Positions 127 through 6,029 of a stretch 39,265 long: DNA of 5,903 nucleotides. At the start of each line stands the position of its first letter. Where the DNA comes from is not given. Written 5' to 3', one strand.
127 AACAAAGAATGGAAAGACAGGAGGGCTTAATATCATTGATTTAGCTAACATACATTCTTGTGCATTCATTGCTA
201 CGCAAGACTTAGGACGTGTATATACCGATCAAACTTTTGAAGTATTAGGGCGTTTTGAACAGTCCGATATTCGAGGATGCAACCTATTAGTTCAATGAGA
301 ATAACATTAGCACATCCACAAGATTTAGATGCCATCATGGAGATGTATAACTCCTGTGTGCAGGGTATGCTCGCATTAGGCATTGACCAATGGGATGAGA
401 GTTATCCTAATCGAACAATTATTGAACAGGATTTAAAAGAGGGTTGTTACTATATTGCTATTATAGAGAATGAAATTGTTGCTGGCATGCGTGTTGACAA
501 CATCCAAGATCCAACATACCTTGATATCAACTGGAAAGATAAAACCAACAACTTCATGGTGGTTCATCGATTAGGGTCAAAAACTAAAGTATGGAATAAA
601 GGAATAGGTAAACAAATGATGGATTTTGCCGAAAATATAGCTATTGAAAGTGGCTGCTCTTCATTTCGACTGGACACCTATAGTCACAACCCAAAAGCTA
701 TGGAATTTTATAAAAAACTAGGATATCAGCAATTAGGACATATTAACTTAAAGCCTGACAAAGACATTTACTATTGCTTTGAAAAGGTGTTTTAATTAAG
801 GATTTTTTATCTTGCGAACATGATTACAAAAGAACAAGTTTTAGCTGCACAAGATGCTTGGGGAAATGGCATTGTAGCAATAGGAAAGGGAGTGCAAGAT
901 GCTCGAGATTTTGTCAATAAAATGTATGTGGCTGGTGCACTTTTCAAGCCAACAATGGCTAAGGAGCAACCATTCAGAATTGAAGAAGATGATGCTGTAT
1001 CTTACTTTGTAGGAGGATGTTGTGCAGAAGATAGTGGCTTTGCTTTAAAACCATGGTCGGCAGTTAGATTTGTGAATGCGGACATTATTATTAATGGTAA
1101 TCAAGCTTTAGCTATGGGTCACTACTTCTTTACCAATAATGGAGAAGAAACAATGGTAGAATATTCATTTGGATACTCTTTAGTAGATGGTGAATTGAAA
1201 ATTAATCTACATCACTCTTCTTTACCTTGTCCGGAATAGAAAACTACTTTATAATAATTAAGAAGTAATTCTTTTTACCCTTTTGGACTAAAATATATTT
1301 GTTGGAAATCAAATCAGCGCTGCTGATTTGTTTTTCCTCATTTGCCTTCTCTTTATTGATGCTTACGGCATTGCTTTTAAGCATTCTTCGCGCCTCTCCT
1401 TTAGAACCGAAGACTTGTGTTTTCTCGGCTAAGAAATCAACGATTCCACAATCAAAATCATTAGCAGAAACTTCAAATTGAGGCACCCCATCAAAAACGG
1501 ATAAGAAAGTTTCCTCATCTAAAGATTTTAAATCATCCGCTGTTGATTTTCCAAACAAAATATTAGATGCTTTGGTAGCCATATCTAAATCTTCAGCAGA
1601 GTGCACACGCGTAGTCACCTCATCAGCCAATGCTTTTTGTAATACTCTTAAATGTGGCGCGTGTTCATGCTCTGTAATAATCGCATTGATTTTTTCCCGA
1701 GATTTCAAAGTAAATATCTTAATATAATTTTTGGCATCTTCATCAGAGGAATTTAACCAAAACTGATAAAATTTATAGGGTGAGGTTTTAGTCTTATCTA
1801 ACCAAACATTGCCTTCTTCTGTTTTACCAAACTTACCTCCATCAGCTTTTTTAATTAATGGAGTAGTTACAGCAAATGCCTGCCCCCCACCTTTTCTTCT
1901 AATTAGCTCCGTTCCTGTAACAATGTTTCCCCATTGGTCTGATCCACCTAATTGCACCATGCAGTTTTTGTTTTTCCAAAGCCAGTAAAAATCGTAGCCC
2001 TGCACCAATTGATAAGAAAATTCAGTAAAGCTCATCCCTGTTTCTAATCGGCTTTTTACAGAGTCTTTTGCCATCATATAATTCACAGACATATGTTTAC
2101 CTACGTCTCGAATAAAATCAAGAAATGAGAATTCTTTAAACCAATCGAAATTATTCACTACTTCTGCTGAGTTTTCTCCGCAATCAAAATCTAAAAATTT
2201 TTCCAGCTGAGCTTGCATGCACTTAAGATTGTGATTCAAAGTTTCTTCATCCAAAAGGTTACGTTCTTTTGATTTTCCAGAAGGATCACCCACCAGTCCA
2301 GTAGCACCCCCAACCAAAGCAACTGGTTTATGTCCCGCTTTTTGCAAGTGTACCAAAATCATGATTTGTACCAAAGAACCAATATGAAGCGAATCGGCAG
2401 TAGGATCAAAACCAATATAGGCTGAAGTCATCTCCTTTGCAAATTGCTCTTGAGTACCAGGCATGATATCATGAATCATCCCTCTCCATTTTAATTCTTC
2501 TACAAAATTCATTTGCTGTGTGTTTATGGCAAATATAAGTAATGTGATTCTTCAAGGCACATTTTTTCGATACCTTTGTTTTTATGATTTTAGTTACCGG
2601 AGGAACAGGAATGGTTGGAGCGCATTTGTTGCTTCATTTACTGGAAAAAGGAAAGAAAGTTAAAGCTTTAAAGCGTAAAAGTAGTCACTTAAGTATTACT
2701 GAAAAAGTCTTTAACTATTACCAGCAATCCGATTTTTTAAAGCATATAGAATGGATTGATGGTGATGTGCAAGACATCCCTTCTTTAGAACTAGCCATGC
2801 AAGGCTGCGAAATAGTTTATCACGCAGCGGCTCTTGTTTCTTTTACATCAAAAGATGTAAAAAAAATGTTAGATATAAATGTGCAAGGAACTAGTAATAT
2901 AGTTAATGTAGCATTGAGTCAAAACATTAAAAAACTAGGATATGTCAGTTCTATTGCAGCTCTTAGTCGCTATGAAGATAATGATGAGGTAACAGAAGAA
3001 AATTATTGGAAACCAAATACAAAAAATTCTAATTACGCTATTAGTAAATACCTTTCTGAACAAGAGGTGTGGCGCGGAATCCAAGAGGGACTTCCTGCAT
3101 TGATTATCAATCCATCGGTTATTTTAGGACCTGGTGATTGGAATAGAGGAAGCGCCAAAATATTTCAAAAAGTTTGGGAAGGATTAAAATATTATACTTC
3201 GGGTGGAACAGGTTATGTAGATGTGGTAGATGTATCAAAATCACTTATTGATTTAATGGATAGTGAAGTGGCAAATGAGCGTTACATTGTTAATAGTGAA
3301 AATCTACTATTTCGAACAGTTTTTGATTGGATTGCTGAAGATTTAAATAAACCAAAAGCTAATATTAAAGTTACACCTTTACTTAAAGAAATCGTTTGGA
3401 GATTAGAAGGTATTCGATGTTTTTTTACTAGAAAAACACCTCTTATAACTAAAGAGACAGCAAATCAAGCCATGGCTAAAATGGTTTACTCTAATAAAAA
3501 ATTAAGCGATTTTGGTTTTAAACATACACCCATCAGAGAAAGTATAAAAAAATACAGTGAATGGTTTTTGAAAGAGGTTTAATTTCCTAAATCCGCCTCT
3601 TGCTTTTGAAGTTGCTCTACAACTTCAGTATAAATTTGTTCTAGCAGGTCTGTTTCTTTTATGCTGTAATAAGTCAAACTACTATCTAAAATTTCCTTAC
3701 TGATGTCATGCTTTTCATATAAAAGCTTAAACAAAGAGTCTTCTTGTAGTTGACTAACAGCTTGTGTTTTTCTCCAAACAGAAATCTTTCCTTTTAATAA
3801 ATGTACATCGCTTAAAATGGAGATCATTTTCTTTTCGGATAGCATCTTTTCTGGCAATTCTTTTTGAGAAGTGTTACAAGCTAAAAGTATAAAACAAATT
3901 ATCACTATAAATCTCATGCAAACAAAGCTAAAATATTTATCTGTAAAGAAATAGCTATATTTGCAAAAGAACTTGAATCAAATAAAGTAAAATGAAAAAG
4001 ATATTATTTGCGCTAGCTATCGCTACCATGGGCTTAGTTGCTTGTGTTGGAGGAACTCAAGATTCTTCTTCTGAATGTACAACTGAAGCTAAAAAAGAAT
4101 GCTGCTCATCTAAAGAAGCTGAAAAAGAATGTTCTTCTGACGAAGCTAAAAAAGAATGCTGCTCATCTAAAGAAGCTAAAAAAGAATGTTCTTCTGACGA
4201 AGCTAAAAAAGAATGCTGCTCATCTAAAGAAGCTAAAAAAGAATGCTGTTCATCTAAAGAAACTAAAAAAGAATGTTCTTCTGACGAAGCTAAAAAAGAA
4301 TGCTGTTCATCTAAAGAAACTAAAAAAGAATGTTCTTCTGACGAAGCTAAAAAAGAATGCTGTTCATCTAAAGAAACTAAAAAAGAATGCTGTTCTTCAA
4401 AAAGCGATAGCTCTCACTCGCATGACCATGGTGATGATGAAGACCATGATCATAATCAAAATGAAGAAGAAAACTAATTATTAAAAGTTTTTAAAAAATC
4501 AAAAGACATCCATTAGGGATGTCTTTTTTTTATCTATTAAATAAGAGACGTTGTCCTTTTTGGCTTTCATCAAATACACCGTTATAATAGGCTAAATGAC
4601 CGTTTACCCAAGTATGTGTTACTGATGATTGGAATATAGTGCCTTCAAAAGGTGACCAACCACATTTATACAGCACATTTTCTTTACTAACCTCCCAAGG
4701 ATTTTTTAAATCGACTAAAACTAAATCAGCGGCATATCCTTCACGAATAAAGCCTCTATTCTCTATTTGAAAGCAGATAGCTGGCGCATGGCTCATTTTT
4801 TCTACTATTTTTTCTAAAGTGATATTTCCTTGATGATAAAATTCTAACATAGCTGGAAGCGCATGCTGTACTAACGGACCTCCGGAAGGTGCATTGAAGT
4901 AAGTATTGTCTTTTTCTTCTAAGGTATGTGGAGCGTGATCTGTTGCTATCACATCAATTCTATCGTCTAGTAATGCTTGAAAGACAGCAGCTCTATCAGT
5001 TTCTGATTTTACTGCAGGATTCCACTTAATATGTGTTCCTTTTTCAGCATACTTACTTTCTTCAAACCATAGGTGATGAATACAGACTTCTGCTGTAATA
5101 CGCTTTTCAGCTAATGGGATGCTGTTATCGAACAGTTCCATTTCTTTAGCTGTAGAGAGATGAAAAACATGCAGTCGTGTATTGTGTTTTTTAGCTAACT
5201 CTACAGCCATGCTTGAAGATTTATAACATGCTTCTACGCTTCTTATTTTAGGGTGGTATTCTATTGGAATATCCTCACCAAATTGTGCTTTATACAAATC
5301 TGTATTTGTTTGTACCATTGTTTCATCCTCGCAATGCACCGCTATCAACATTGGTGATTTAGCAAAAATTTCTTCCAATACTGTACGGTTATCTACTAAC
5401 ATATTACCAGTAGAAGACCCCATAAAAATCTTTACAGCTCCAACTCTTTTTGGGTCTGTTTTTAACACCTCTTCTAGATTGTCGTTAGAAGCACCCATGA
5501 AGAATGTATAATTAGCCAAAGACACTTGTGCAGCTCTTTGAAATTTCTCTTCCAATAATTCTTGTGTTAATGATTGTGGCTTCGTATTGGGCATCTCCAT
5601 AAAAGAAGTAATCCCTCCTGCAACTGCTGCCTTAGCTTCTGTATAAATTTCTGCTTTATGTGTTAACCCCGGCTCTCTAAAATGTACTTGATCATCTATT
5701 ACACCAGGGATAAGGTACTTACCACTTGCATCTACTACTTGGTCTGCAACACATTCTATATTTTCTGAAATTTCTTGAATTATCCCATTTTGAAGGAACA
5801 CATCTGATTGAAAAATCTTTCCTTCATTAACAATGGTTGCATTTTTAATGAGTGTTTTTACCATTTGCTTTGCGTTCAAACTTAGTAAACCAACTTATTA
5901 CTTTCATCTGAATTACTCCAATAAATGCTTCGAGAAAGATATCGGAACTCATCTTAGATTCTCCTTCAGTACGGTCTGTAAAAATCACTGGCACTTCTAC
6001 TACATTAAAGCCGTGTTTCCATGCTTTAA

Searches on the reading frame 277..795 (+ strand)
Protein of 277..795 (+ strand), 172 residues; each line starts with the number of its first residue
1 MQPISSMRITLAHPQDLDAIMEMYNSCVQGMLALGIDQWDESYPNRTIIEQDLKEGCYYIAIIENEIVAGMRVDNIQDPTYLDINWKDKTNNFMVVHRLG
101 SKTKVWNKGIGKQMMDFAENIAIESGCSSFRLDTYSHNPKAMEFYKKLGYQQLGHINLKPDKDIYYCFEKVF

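Call 38: search_protein_families(library=pfam, proteins=[window:277-795:+], max_evalue=0.0001)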
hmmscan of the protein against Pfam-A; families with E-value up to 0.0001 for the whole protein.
window:277-795:+ (172 aa): 3 families
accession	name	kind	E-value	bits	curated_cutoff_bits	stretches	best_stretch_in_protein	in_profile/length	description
PF00583.31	Acetyltransf_1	-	7.1e-15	55.7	20.7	1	37-150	14-116/116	Acetyltransferase (GNAT) family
PF13508.13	Acetyltransf_7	-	3.1e-10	40.7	27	1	55-151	2-83/84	Acetyltransferase (GNAT) domain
PF13420.13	Acetyltransf_4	-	8.4e-05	23.1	24.3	0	10-154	2-138/155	Acetyltransferase (GNAT) domain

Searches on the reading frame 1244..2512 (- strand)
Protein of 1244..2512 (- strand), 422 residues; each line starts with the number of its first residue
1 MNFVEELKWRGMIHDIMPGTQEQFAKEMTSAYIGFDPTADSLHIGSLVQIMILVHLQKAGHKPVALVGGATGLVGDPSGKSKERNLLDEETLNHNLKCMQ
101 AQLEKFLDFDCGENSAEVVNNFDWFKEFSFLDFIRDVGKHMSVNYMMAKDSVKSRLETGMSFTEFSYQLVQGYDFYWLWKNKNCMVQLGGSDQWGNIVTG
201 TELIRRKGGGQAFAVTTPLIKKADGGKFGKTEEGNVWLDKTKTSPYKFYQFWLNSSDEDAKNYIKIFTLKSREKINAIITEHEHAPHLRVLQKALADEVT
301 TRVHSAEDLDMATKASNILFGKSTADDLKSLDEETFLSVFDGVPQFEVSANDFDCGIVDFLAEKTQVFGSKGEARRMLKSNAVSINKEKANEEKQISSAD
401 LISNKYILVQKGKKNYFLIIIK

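Call 38: search_protein_families(library=pfam, proteins=[window:1244-2512:-], max_evalue=0.0001)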
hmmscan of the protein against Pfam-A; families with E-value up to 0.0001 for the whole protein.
window:1244-2512:- (422 aa): 2 families
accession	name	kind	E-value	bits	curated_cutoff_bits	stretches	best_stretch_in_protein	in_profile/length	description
PF00579.31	tRNA-synt_1b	-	1e-79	268.4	21.1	1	28-320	5-291/292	tRNA synthetases class I (W and Y)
PF22421.1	SYY_C-terminal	-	1.7e-17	63.5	27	1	338-419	4-83/83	Tyrosine--tRNA ligase SYY-like C-terminal domain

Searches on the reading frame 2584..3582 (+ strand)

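Call 38: search_protein_families(library=pfam, proteins=[window:2584-3582:+], max_evalue=0.0001)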
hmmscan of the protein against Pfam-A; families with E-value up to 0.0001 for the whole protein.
window:2584-3582:+ (332 aa): 9 families
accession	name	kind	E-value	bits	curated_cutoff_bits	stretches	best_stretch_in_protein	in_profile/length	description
PF01370.27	Epimerase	-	3e-27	96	20.9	1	2-196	1-188/240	NAD dependent epimerase/dehydratase family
PF07993.18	NAD_binding_4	-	1.1e-25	90.7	20.1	1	4-208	1-233/258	Male sterility protein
PF01073.25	3Beta_HSD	-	3.5e-22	79.2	22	1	3-185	1-186/280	3-beta hydroxysteroid dehydrogenase/isomerase family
PF16363.11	GDP_Man_Dehyd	-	4e-16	59.8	27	1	3-160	1-162/332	GDP-mannose 4,6 dehydratase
PF02719.21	Polysacc_synt_2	-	6.6e-14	52.2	20.2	1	2-123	1-128/293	Polysaccharide biosynthesis protein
PF13460.12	NAD_binding_10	-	3e-13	50.5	27.2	1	6-148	1-123/184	NAD(P)H-binding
PF04321.23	RmlD_sub_bind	-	7.1e-07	29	27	1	2-164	3-138/287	RmlD substrate binding domain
PF08659.16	KR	-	8.8e-07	29.4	22.6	1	2-128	3-141/180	KR domain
PF05368.20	NmrA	-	9.2e-07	29.2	27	1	2-122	5-106/298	NmrA-like family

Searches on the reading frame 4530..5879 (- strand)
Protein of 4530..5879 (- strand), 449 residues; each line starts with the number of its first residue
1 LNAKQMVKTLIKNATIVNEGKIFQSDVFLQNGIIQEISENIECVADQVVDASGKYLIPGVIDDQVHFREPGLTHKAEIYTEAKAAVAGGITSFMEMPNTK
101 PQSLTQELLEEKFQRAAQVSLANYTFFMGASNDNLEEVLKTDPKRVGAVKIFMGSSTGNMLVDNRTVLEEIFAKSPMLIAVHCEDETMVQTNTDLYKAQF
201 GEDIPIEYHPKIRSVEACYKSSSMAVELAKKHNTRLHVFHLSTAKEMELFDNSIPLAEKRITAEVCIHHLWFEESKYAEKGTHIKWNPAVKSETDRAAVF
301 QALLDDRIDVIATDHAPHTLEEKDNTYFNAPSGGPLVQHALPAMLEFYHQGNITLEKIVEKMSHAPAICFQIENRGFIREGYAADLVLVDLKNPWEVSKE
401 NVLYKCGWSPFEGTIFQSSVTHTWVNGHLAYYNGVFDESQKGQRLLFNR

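Call 38: search_protein_families(library=pfam, proteins=[window:4530-5879:-], max_evalue=0.0001)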
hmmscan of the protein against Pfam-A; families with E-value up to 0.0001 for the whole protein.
window:4530-5879:- (449 aa): 2 families
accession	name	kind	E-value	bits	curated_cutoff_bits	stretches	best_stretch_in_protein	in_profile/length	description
PF01979.26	Amidohydro_1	-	5.4e-20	72.4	25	1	55-429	1-344/345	Amidohydrolase family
PF07969.17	Amidohydro_3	-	6.4e-09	36.2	29.7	1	352-430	406-471/472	Amidohydrolase family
